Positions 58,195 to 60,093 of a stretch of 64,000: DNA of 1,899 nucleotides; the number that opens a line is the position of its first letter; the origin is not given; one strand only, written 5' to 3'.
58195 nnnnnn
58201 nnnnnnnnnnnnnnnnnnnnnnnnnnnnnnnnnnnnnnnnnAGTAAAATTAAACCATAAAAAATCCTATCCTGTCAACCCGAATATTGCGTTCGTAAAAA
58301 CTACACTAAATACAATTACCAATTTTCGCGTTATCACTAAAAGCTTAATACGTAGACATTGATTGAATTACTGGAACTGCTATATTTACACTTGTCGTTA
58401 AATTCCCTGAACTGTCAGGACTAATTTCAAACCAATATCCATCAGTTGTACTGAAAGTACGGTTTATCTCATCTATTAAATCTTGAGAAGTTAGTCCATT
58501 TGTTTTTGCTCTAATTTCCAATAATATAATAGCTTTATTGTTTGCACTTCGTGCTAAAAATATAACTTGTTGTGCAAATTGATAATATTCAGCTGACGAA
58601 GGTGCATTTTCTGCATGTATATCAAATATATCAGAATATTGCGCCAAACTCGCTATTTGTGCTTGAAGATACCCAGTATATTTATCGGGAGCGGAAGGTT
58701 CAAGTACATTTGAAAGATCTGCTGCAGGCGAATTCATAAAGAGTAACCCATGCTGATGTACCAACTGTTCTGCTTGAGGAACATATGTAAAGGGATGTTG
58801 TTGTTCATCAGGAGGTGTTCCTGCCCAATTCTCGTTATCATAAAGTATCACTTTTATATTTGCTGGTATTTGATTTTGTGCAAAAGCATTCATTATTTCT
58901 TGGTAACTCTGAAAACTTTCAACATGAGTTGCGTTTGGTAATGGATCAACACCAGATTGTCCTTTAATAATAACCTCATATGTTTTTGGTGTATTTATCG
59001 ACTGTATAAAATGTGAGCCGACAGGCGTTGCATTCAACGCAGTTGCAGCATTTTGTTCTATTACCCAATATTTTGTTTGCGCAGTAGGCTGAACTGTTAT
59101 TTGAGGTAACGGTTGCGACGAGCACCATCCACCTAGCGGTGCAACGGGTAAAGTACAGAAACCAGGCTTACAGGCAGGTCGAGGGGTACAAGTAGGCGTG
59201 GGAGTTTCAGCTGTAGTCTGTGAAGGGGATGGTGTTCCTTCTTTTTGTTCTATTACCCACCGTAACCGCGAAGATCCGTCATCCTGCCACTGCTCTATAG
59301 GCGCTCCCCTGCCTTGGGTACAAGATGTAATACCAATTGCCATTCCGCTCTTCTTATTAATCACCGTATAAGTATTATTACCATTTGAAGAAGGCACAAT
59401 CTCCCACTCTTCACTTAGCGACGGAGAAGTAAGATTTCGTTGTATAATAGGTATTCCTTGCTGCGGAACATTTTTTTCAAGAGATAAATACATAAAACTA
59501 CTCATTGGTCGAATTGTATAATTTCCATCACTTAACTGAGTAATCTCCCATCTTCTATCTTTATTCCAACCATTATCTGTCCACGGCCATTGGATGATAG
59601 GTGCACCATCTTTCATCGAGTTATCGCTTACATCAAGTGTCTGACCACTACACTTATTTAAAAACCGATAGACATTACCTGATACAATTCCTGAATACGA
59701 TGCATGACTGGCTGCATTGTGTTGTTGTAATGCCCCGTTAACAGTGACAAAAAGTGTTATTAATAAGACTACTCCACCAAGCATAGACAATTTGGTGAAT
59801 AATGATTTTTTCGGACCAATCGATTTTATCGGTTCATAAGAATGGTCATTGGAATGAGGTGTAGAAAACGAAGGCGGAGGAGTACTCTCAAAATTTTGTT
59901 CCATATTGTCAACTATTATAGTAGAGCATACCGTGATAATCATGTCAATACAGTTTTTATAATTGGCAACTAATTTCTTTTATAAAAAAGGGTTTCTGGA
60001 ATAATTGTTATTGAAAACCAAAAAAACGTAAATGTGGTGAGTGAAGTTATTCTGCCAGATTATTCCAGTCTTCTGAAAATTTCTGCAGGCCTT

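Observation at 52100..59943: GC-richer block of five or six exported proteins combining pilin, lectin, propeller and three different glycoside-hydrolase-like domains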

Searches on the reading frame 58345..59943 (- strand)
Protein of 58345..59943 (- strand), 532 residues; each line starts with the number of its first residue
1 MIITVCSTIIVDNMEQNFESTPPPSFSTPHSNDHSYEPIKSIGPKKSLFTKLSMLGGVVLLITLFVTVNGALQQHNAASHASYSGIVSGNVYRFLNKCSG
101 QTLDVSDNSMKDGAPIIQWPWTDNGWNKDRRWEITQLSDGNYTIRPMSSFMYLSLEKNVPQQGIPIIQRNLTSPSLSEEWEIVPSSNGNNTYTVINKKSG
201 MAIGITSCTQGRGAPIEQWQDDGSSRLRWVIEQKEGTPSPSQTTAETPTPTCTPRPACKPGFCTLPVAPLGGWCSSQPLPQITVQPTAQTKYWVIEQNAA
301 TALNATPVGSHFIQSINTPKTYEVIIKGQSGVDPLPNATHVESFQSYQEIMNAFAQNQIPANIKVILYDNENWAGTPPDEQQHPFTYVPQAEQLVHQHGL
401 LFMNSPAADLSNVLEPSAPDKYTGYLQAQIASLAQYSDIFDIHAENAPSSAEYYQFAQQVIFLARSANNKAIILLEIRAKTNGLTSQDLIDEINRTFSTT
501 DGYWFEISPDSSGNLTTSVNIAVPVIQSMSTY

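Call 3: search_protein_families(library=pfam, proteins=[window:58345-59943:-], max_evalue=1)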
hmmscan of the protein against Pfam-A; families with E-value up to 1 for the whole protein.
window:58345-59943:- (532 aa): 3 families
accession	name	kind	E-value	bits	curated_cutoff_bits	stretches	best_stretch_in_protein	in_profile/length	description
PF14200.12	RicinB_lectin_2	-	2.8e-19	70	25.6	2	88-168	11-88/89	Ricin-type beta-trefoil lectin domain-like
PF00652.28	Ricin_B_lectin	-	3.4e-05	24.4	29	1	95-229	6-126/126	Ricin-type beta-trefoil lectin domain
PF25579.1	TPR_TRIP12_N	-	0.046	14.1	33.7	1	427-481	114-168/223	E3 ubiquitin-protein ligase TRIP12-like, TPR repeats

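Call 4: search_protein_families(library=ncbifam, proteins=[window:58345-59943:-], max_evalue=1)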
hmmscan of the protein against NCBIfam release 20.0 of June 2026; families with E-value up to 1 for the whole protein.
window:58345-59943:- (532 aa): 0 families

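Call 41: search_protein_families(library=pfam, alignment_id=A4, max_evalue=0.01)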
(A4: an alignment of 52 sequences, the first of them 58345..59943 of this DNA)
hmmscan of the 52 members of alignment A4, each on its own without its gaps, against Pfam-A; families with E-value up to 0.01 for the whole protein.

A. member 1, window:58345-59943:- (532 aa): 2 families
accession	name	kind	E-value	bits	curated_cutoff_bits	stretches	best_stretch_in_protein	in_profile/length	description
PF14200.12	RicinB_lectin_2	-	2.8e-19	70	25.6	2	88-168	11-88/89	Ricin-type beta-trefoil lectin domain-like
PF00652.28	Ricin_B_lectin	-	3.4e-05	24.4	29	1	95-229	6-126/126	Ricin-type beta-trefoil lectin domain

B. families by the number of members that match (of 52 scanned): 13 families
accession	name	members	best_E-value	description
PF00652.28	Ricin_B_lectin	6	5e-25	Ricin-type beta-trefoil lectin domain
PF14200.12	RicinB_lectin_2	6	7.6e-24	Ricin-type beta-trefoil lectin domain-like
PF18998.6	Flg_new_2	1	4.6e-125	Divergent InlB B-repeat domain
PF17957.7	Big_7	1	8e-18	Bacterial Ig domain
PF01833.30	TIG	1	1.2e-10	IPT/TIG domain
PF07938.18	Fungal_lectin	1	4.3e-07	Fungal fucose-specific lectin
PF00960.24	Neocarzinostat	1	0.00013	Neocarzinostatin family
PF19077.6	Big_13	1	0.00048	Bacterial Ig-like domain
PF21827.1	New_glue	1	0.0036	New glue protein family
PF01684.21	ET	1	0.004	ET module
PF10518.14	TAT_signal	1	0.0069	TAT (twin-arginine translocation) pathway signal sequence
PF12985.13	DUF3869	1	0.0079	Domain of unknown function (DUF3869)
PF13283.12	NfrA_C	1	0.0094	Bacteriophage N adsorption protein A C-term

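Call 76: search_protein_families(library=padloc, proteins=[window:58345-59943:-], max_evalue=0.01)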
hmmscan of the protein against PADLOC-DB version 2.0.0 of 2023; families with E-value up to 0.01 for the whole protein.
window:58345-59943:- (532 aa): 1 family
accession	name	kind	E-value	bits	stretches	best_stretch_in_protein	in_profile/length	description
PDLC04765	PDC-M65B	-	0.0094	12.2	0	311-370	366-421/763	-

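Call 77: search_protein_families(library=phrogs, proteins=[window:58345-59943:-], max_evalue=0.1)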
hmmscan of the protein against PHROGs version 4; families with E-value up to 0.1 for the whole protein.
window:58345-59943:- (532 aa): 0 families
